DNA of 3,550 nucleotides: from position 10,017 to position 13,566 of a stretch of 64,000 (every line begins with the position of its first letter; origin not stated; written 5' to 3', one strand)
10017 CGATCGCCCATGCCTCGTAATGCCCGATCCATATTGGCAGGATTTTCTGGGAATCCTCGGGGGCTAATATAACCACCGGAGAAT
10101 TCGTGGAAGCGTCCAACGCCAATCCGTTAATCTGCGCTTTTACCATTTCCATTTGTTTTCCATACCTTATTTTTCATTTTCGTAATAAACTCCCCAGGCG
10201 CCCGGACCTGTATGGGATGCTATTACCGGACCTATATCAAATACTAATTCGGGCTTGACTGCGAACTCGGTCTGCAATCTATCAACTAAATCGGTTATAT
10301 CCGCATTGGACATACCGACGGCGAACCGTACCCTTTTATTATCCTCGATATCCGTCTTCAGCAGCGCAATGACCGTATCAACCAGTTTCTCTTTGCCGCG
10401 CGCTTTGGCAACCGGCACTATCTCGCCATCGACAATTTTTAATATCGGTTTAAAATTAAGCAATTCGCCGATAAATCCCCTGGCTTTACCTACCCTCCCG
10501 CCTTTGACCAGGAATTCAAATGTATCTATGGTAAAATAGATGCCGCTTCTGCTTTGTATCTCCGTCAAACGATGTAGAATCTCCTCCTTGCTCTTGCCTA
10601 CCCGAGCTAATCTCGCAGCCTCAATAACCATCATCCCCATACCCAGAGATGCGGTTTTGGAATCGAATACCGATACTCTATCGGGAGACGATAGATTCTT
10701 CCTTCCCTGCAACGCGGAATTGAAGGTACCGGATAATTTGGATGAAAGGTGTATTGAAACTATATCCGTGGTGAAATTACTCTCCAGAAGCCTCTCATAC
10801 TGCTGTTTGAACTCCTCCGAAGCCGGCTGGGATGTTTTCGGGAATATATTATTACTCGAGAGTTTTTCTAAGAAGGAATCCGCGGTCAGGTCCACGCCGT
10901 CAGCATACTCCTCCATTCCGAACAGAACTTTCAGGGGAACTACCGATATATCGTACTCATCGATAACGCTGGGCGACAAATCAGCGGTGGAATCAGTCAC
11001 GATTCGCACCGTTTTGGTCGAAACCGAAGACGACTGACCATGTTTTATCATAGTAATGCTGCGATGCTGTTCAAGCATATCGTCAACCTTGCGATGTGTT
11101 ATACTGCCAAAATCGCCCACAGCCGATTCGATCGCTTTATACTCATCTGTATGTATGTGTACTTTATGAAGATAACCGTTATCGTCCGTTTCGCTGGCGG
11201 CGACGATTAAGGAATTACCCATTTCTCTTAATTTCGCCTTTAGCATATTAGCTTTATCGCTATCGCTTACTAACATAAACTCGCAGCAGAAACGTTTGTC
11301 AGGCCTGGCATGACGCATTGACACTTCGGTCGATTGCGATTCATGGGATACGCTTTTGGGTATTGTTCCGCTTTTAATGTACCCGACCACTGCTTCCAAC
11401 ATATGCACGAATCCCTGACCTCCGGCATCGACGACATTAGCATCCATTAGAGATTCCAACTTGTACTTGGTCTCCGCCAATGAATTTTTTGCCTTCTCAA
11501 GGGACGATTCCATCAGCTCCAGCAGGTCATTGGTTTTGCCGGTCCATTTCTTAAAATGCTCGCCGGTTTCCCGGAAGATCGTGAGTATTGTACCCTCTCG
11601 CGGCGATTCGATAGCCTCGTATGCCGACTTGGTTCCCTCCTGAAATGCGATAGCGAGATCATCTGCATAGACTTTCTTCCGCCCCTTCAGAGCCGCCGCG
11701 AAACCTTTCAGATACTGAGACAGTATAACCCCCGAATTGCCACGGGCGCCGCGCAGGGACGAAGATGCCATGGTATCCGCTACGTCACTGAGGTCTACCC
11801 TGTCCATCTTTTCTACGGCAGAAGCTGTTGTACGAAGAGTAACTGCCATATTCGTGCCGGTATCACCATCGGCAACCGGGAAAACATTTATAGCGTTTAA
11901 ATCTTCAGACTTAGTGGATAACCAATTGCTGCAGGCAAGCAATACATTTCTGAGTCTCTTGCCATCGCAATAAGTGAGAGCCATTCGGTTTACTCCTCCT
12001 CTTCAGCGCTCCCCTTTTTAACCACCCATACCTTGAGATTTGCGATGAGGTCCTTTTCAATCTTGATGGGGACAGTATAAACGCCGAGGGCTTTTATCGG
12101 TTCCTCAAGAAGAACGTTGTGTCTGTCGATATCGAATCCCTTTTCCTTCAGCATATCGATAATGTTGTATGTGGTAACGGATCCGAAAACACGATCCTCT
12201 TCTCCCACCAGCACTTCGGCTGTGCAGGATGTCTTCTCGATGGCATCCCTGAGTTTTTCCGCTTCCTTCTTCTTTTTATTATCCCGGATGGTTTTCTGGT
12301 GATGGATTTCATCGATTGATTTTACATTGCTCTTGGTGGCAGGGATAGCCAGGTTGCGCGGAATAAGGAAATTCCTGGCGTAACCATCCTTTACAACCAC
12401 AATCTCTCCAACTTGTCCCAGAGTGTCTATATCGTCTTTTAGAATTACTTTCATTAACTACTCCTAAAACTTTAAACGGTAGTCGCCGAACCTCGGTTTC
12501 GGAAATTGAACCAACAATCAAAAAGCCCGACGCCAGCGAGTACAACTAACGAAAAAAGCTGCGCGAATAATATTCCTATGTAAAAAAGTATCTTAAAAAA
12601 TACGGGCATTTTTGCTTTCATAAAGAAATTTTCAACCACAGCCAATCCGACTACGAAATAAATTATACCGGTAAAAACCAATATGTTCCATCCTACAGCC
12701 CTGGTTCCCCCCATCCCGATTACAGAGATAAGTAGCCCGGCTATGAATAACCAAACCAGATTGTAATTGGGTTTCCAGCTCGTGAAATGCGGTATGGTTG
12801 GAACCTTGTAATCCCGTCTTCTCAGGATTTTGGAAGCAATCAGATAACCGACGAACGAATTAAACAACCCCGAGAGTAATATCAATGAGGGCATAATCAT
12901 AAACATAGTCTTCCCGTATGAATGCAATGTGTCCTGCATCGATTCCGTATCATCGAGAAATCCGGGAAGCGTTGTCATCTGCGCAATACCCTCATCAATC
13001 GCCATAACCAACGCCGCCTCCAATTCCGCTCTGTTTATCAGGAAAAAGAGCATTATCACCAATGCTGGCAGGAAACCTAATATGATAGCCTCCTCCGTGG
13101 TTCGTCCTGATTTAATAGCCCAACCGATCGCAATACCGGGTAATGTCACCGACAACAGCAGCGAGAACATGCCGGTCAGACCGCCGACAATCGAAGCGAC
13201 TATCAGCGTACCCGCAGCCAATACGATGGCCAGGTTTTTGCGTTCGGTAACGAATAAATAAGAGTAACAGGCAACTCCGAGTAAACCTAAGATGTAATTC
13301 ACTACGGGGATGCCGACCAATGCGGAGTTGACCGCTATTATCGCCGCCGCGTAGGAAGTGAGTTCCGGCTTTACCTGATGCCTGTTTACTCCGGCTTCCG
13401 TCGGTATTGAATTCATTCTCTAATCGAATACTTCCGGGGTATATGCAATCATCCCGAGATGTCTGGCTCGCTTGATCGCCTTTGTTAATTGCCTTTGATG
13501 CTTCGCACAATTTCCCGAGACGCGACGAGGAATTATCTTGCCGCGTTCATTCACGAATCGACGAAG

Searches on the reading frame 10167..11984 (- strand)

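Call 53: search_protein_families(library=pfam, proteins=[window:10167-11984:-], max_evalue=0.00001)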
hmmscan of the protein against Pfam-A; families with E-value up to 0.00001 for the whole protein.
window:10167-11984:- (605 aa): 3 families
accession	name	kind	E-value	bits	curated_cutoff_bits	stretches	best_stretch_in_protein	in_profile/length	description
PF02645.21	DegV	-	2.4e-85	286.7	27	1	326-602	2-278/280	Uncharacterised protein, DegV family COG1307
PF02734.22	Dak2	-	7.6e-35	120.8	27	1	36-199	1-172/174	DAK2 domain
PF21645.3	FakA-like_M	-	1.9e-16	60.1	24.9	1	231-309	3-79/80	Fatty acid kinase subunit A-like, middle domain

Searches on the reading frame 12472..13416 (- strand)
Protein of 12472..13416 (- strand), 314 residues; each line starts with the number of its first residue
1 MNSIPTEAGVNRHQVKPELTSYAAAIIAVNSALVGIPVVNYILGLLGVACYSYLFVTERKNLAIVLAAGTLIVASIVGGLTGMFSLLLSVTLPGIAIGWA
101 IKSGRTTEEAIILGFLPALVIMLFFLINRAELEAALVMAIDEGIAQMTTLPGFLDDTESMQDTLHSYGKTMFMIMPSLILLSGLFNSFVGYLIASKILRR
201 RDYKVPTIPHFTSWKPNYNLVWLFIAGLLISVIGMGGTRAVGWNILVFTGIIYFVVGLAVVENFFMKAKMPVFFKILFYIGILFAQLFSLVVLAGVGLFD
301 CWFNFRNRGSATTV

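Call 53: search_protein_families(library=pfam, proteins=[window:12472-13416:-], max_evalue=0.00001)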
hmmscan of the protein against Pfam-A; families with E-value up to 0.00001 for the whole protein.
window:12472-13416:- (314 aa): 1 family
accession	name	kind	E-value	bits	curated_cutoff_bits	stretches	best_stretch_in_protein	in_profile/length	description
PF09991.14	DUF2232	-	5.3e-33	114.9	27.8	1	26-300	5-289/290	Predicted membrane protein (DUF2232)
